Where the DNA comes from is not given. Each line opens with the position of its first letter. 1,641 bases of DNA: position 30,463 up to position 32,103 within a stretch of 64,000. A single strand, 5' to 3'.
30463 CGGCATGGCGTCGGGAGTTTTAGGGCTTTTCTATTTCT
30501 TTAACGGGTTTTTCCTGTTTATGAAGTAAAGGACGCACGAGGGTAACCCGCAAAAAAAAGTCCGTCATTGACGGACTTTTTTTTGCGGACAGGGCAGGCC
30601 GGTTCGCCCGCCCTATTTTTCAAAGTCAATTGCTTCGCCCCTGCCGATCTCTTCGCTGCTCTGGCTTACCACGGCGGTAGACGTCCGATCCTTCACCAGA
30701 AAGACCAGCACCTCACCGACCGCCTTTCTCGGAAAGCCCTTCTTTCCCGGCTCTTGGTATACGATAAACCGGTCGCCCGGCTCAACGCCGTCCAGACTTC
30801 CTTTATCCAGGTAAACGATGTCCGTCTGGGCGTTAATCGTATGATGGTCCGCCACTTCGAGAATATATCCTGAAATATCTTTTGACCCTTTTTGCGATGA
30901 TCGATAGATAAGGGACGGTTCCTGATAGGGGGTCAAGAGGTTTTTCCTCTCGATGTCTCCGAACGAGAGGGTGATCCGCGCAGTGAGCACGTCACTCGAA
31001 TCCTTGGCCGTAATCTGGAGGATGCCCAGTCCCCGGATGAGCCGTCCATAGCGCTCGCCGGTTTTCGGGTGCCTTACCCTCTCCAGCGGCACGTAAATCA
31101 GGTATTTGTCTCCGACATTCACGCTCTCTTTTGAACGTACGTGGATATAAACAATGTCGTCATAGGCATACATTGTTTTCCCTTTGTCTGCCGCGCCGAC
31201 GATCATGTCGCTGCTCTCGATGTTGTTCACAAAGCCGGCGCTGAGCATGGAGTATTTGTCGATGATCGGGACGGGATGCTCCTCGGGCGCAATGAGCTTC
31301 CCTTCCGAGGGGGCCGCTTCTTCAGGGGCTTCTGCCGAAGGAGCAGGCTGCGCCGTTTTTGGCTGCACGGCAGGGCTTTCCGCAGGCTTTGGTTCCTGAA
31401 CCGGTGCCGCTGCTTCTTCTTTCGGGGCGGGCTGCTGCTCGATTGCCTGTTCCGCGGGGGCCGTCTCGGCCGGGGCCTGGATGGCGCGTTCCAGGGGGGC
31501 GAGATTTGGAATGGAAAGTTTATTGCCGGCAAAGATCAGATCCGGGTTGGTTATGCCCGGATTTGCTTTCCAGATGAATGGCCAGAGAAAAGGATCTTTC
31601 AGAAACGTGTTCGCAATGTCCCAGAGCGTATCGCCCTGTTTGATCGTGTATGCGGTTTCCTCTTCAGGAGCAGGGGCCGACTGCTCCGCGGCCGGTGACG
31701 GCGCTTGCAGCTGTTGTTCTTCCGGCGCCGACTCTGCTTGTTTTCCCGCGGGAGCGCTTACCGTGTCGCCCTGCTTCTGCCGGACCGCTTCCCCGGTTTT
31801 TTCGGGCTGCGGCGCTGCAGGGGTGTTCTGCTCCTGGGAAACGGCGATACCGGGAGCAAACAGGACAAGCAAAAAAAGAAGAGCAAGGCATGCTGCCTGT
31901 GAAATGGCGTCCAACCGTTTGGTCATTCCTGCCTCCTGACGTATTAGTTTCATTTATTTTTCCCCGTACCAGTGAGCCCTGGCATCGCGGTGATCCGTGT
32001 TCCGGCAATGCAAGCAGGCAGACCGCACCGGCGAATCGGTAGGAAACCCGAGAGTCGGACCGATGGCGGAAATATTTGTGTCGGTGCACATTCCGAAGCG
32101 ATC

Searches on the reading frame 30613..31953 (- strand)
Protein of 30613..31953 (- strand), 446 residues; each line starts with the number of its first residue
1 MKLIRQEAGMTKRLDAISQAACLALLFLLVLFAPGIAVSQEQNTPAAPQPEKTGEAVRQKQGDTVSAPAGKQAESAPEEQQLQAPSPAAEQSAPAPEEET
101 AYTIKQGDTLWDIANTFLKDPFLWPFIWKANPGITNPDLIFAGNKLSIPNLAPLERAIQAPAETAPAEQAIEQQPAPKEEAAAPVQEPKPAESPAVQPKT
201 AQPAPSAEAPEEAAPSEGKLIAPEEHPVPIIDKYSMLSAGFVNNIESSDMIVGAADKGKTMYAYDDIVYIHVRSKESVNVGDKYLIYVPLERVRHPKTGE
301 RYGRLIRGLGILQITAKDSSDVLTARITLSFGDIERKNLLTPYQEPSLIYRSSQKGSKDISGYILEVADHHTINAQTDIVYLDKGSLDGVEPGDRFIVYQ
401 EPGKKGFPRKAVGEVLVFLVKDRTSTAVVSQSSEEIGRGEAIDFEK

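Call 50: search_protein_families(library=pfam, proteins=[window:30613-31953:-], max_evalue=0.00001)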
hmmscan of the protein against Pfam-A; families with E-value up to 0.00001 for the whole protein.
window:30613-31953:- (446 aa): 1 family
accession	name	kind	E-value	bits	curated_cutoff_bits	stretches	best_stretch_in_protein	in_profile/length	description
PF01476.26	LysM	-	2.3e-10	40.7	20.9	1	102-149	1-43/43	LysM domain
